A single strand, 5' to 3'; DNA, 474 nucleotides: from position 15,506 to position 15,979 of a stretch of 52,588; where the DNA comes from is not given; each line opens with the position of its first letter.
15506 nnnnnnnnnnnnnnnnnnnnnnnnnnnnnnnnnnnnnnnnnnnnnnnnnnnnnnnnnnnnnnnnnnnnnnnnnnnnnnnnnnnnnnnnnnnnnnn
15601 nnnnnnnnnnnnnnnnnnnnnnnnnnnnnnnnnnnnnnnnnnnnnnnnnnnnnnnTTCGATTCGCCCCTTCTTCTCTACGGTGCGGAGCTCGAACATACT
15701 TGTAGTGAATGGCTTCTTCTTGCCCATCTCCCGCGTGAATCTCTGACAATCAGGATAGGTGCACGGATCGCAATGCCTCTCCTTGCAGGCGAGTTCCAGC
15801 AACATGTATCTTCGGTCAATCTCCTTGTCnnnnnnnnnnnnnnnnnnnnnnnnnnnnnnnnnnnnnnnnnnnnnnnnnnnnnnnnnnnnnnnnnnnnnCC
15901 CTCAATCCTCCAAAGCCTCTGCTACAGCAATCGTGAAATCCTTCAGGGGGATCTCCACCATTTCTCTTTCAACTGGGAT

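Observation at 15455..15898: Unrecognised, internally duplicated, highly basic Cys-rich protein embedded in the hdrA/mvhD array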

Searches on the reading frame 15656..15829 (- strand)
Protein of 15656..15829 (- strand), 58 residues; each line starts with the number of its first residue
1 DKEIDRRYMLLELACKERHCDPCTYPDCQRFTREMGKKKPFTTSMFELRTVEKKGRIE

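Call 23: search_protein_families(library=pfam, proteins=[window:15656-15829:-], max_evalue=10)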
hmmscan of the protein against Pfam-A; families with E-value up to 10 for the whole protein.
seq(58 aa): 0 families

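Call 31: search_solved_structures(query=A3, max_evalue=10, show_alignments=5)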
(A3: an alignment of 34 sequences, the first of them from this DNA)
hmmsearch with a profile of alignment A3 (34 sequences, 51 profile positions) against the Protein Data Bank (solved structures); distinct sequences matched with E-value up to 10: 3.
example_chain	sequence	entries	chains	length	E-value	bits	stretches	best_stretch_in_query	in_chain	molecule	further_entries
6pv0_A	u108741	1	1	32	0.51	13.5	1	19-41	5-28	Transcription factor Sp1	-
1u86_A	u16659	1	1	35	1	12.5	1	19-32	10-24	Kruppel-like factor 3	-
21jv_A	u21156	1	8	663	1.8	11.8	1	20-32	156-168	alcohol oxidase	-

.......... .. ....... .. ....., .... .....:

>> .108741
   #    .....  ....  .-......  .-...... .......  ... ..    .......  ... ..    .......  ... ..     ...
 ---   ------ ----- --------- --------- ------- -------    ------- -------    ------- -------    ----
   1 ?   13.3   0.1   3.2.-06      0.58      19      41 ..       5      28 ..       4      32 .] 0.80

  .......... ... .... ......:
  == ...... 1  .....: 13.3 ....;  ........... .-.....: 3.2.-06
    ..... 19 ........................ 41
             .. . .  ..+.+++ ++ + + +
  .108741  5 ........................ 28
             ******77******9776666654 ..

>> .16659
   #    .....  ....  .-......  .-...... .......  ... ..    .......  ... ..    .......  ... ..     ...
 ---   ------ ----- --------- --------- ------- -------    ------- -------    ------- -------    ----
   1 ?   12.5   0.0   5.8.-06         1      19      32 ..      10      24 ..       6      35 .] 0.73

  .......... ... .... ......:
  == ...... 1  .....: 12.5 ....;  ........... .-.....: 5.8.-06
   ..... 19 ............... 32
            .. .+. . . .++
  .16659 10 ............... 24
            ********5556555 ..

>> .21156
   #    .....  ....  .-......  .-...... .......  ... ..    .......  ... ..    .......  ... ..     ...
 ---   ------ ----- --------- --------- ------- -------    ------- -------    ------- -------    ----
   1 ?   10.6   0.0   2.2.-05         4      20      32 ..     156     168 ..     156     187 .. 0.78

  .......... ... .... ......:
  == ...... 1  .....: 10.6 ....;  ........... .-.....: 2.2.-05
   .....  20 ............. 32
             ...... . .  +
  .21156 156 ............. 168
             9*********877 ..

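Call 32: find_related_loci(query=A3, collection=genome_contigs, flank=8000)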
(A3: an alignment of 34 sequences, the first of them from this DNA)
Query A3 (52 aa) in genome_contigs; peptide patterns used: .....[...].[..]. (x = any residue, [..] = any of these).
121 stretches matched a pattern; 76 encode a relative of the query (tblastn E <= 1e-3); 74 distinct loci.
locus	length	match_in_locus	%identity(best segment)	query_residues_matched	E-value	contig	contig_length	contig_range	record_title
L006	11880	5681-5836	81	1-52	2e-26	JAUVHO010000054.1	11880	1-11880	MAG: Methanomassiliicoccales archaeon isolate CSMAG_404 CSMAG_404_k141_876263_length_11880_cov_9.0000, whole genome shot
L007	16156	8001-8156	83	1-52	9e-26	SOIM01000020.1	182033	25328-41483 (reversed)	MAG: Methanomassiliicoccales archaeon isolate E29_bin30 NODE_2_length_182033_cov_10.332908, whole genome shotgun sequenc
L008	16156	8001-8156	71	1-52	2e-23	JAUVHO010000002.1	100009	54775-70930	MAG: Methanomassiliicoccales archaeon isolate CSMAG_404 CSMAG_404_k141_1923475_length_100009_cov_9.9969, whole genome sh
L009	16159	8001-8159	66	1-52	3e-19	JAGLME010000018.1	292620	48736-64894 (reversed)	MAG: Thermoplasmata archaeon isolate RS_5_45 ROV157_5.bin.45.fa_18, whole genome shotgun sequence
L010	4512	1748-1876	63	2-44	3e-16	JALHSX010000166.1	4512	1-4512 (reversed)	MAG: Thermoplasmata archaeon isolate PFL9 seq_2096170, whole genome shotgun sequence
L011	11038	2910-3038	63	2-44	4e-16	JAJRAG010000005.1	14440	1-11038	MAG: Methanomassiliicoccales archaeon isolate OWC_0006 OWC_0006_k121_163532, whole genome shotgun sequence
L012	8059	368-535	55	2-51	8e-16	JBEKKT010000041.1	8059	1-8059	MAG: Methanomassiliicoccales archaeon isolate SPRUCE 353 SPRUCE_353_41, whole genome shotgun sequence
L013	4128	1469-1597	63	2-44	2e-15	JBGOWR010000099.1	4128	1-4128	MAG: Thermoplasmata archaeon isolate OBJ_0618_130150_88 k141_6020415_length_4128_cov_19.0000, whole genome shotgun seque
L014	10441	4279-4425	55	1-49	4e-15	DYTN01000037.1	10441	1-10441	MAG TPA_asm: Methanobacteriota archaeon isolate DR5_60_8 Afr_mines_DR5_1179_length_10441_cov_3_131812, whole genome shot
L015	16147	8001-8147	53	1-49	5e-15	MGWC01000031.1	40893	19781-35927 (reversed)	MAG: Euryarchaeota archaeon RBG_19FT_COMBO_56_21 rbg_19ft_combo_scaffold_307, whole genome shotgun sequence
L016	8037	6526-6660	62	2-45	4e-15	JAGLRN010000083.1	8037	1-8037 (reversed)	MAG: Thermoplasmata archaeon isolate RS_9_17 ROV157_9.bin.17.fa_83, whole genome shotgun sequence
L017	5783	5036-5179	58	1-45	7e-15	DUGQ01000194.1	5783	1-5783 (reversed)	TPA_asm: Thermoplasmata archaeon isolate UBA10834 contig_18020, whole genome shotgun sequence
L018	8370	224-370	53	1-49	7e-15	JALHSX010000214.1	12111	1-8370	MAG: Thermoplasmata archaeon isolate PFL9 seq_2972220, whole genome shotgun sequence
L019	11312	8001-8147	53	1-49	7e-15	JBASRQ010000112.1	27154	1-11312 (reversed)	MAG: Thermoplasmata archaeon isolate MFD13565_ilm_asm_bin2 k127_31841, whole genome shotgun sequence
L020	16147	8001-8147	55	1-49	7e-15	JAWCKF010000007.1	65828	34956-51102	MAG: Thermoplasmata archaeon isolate JZ-2_201705_bins_126 JZ-2_201705_bins_126_scaffold_7, whole genome shotgun sequence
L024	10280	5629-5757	63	2-44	9e-15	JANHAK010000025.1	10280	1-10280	MAG: Methanomassiliicoccales archaeon isolate LCB019-061 scaffold_9125_c1, whole genome shotgun sequence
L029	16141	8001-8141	55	3-49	3e-14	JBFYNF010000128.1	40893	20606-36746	MAG: Thermoplasmata archaeon isolate PPR_0081 PPR_0081_bin.95.fa_k121_5113029, whole genome shotgun sequence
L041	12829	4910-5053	53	4-52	3e-13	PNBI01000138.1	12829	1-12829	MAG: Methanomassiliicoccaceae archaeon isolate fen_33 73.20110800_E3D.115_contig_68819, whole genome shotgun sequence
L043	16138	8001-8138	57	3-45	4e-13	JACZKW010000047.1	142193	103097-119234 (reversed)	MAG: Thermoplasmata archaeon isolate MAG55 euryarchaeota_1_contig_543781, whole genome shotgun sequence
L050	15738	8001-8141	49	2-48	5e-12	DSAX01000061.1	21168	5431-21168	MAG TPA_asm: Methanobacteriota archaeon isolate SpSt-1159 Ga0129302_1001001, whole genome shotgun sequence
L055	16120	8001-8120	45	2-41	8e-11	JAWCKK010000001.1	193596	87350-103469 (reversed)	MAG: Thermoplasmata archaeon isolate JZ-2_201705_bins_135 JZ-2_201705_bins_135_scaffold_1, whole genome shotgun sequence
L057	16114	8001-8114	47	1-37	2e-7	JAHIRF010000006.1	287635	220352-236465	MAG: Thermoplasmatota archaeon isolate MM_PC_MetaG.mb.116 MM_PC_MetaG.mb.116_k141_1188500, whole genome shotgun sequence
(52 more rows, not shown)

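Call 38: search_protein_families(library=pfam, proteins=[L057:3097-4383:-, L057:4462-5676:+, L057:5651-6049:+, L057:6125-7042:+, L057:6987-7808:+, L057:8190-9434:-, L057:9705-10097:+, L057:10179-11090:-, L057:11275-12069:-, L057:2613-3104:+], max_evalue=0.0001)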
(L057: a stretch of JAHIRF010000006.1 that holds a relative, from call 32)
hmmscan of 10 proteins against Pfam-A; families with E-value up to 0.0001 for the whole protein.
L057:3097-4383:- (428 aa): 3 families
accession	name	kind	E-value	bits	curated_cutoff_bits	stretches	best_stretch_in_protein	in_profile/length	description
PF00266.25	Aminotran_5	-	5.7e-98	328.7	21.5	1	44-413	1-371/371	Aminotransferase class-V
PF00155.27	Aminotran_1_2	-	5.1e-12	46.1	19.7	1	89-218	45-187/361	Aminotransferase class I and II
PF01041.23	DegT_DnrJ_EryC1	-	4.3e-05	23.4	19.8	1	94-223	32-152/360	DegT/DnrJ/EryC1/StrS aminotransferase family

L057:4462-5676:+ (404 aa): 2 families
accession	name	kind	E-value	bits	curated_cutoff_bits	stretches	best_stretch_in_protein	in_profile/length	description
PF00266.25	Aminotran_5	-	2.1e-84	284.1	21.5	1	9-371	1-371/371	Aminotransferase class-V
PF01212.27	Beta_elim_lyase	-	4e-06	26.8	27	1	57-183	39-170/288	Beta-eliminating lyase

L057:5651-6049:+ (132 aa): 1 family
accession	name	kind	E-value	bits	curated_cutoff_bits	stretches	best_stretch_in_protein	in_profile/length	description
PF01592.21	NifU_N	-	9.2e-51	171.7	22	1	7-127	2-125/127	NifU-like N terminal domain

L057:6125-7042:+ (305 aa): 3 families
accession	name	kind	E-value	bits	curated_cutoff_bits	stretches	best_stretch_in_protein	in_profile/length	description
PF01180.27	DHO_dh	-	1.5e-75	254.5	27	1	4-285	2-291/291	Dihydroorotate dehydrogenase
PF01207.24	Dus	-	4.2e-11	43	20.4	1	95-187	56-156/311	Dihydrouridine synthase (Dus)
PF00977.27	His_biosynth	-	6.5e-05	22.9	23.6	0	223-281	62-119/228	Histidine biosynthesis protein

L057:6987-7808:+ (273 aa): 2 families
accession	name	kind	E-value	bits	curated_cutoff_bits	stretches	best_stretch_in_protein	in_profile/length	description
PF10418.14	DHODB_Fe-S_bind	-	1.6e-10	41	23.9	1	221-251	1-38/41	Iron-sulfur cluster binding domain of dihydroorotate dehydrogenase B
PF00175.26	NAD_binding_1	-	5.8e-07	30.6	22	1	114-204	2-106/109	Oxidoreductase NAD-binding domain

L057:8190-9434:- (414 aa): 2 families
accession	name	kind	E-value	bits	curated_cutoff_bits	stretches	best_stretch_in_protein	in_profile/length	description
PF00682.25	HMGL-like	-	3.7e-76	256.4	29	1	36-291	4-260/260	HMGL-like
PF22617.1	HCS_D2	-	1.4e-24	86.7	27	1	306-382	2-79/82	Homocitrate synthase post-HMGL domain-like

L057:9705-10097:+ (130 aa): 1 family
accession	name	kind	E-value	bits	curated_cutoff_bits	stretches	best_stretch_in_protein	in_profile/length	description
PF24034.1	DUF7343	-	3.5e-05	24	27.6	1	35-58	18-41/62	Domain of unknown function (DUF7343)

L057:10179-11090:- (303 aa): 0 families

L057:11275-12069:- (264 aa): 0 families

L057:2613-3104:+ (163 aa): 0 families

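Call 43: search_protein_families(library=pfam, proteins=[L014:4246-4620:+, L018:191-565:+, L043:7923-8342:+, L029:7926-8345:+, L010:1520-1918:+, L024:5440-5844:+, L041:4712-5077:+, L050:7908-8393:+, L055:7974-8387:+, L006:5591-6049:+], max_evalue=1)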
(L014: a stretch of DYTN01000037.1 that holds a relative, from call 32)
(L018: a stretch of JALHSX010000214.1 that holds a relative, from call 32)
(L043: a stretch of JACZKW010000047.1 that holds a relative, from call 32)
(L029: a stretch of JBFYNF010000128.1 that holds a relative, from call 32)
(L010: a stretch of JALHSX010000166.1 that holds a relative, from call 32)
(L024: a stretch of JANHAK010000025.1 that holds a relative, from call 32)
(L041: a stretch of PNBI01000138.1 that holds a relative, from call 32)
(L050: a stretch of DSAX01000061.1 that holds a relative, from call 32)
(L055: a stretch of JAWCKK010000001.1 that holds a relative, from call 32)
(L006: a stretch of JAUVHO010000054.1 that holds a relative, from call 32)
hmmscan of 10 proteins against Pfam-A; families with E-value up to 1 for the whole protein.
L014:4246-4620:+ (125 aa): 6 families
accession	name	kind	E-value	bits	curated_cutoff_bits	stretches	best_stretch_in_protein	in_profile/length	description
PF04060.18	FeS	-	0.00027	21.1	23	1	84-105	6-27/33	Putative Fe-S cluster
PF01485.27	IBR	-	0.002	18.6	24.3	2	71-102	5-36/65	IBR domain, a half RING-finger domain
PF14319.11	Zn_Tnp_IS91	-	0.041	14.3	26.3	1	17-40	49-72/90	Transposase zinc-binding domain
PF07327.16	Neuroparsin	-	0.078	13.9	23.5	0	75-98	73-96/103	Neuroparsin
PF18435.7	EstA_Ig_like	-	0.16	12.5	26.7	0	6-44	62-100/120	Esterase Ig-like N-terminal domain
PF04181.18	RPAP2_Rtr1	-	0.26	12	33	0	85-110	19-44/75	Rtr1/RPAP2 family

L018:191-565:+ (125 aa): 6 families
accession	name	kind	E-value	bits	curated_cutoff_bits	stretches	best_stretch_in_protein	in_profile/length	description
PF04060.18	FeS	-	0.00018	21.6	23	2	84-105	6-27/33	Putative Fe-S cluster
PF01485.27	IBR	-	0.008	16.7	24.3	1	74-104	8-38/65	IBR domain, a half RING-finger domain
PF18435.7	EstA_Ig_like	-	0.026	15.1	26.7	0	53-111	52-106/120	Esterase Ig-like N-terminal domain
PF04181.18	RPAP2_Rtr1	-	0.069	13.9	33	0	85-109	19-43/75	Rtr1/RPAP2 family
PF14319.11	Zn_Tnp_IS91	-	0.07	13.6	26.3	0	74-105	49-80/90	Transposase zinc-binding domain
PF09358.15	E1_UFD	-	0.17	13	25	0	38-85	38-86/93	Ubiquitin fold domain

L043:7923-8342:+ (140 aa): 7 families
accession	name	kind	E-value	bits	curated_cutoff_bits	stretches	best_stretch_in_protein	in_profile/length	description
PF04060.18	FeS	-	0.0028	17.8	23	1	97-118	6-27/33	Putative Fe-S cluster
PF18435.7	EstA_Ig_like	-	0.0097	16.4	26.7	0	18-57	61-100/120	Esterase Ig-like N-terminal domain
PF01485.27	IBR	-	0.01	16.3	24.3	1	89-117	10-38/65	IBR domain, a half RING-finger domain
PF25053.1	DUF7791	-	0.074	13.3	28.1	1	59-124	4-71/162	Domain of unknown function (DUF7791)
PF14319.11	Zn_Tnp_IS91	-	0.087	13.3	26.3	0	87-115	49-77/90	Transposase zinc-binding domain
PF04181.18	RPAP2_Rtr1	-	0.12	13.1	33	0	98-128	19-49/75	Rtr1/RPAP2 family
PF09358.15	E1_UFD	-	0.33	12.1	25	0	48-98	35-86/93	Ubiquitin fold domain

L029:7926-8345:+ (140 aa): 5 families
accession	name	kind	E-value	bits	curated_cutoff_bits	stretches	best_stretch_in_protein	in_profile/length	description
PF04060.18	FeS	-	0.00034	20.7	23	1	96-117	6-27/33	Putative Fe-S cluster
PF01485.27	IBR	-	0.013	16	24.3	1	33-58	12-37/65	IBR domain, a half RING-finger domain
PF18435.7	EstA_Ig_like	-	0.023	15.2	26.7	0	64-127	51-108/120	Esterase Ig-like N-terminal domain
PF14319.11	Zn_Tnp_IS91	-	0.082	13.3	26.3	0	86-110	49-73/90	Transposase zinc-binding domain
PF19584.4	MCAfunc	-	0.15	12.2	35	0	62-95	39-72/143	MCAfunc domain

L010:1520-1918:+ (133 aa): 3 families
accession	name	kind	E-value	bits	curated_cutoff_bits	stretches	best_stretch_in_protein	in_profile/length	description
PF04060.18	FeS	-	0.0025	18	23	0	37-51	6-20/33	Putative Fe-S cluster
PF14319.11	Zn_Tnp_IS91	-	0.049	14.1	26.3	1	27-55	49-77/90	Transposase zinc-binding domain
PF18435.7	EstA_Ig_like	-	0.19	12.3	26.7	0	70-115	62-104/120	Esterase Ig-like N-terminal domain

L024:5440-5844:+ (135 aa): 4 families
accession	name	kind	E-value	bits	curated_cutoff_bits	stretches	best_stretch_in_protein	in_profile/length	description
PF04060.18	FeS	-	0.0011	19.1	23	1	78-97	6-25/33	Putative Fe-S cluster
PF18435.7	EstA_Ig_like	-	0.18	12.3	26.7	0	55-96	60-101/120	Esterase Ig-like N-terminal domain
PF14319.11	Zn_Tnp_IS91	-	0.51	10.8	26.3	0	16-39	50-73/90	Transposase zinc-binding domain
PF18012.7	PH_17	-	0.75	10.1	22.4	1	64-90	5-31/60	PH domain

L041:4712-5077:+ (122 aa): 3 families
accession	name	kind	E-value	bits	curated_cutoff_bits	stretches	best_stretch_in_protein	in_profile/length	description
PF14319.11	Zn_Tnp_IS91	-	0.012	16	26.3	1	16-51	49-84/90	Transposase zinc-binding domain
PF01485.27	IBR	-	0.35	11.4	24.3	1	13-44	5-36/65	IBR domain, a half RING-finger domain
PF00462.30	Glutaredoxin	-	0.53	11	22.9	0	30-65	8-43/60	Glutaredoxin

L050:7908-8393:+ (162 aa): 2 families
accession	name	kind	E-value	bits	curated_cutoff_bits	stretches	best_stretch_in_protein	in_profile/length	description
PF01485.27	IBR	-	0.015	15.8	24.3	1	37-63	9-35/65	IBR domain, a half RING-finger domain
PF02497.21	Arteri_GP4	-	0.64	10.5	27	0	95-154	8-72/174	Arterivirus glycoprotein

L055:7974-8387:+ (138 aa): 5 families
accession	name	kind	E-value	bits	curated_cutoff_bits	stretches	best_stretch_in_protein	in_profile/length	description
PF01485.27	IBR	-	0.00039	20.9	24.3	2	16-43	10-37/65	IBR domain, a half RING-finger domain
PF04060.18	FeS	-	0.0062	16.7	23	1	21-36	3-18/33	Putative Fe-S cluster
PF13247.11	Fer4_11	-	0.014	16.1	26.2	1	90-135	6-51/100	4Fe-4S dicluster domain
PF11672.13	DUF3268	-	0.097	13.5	28.4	0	27-44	33-51/121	zinc-finger-containing domain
PF22191.2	IBR_1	-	0.64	10.4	27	1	80-103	11-33/47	IBR domain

L006:5591-6049:+ (153 aa): 1 family
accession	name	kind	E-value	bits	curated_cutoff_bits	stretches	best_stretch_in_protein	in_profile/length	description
PF14319.11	Zn_Tnp_IS91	-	0.022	15.2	26.3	1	91-118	49-76/90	Transposase zinc-binding domain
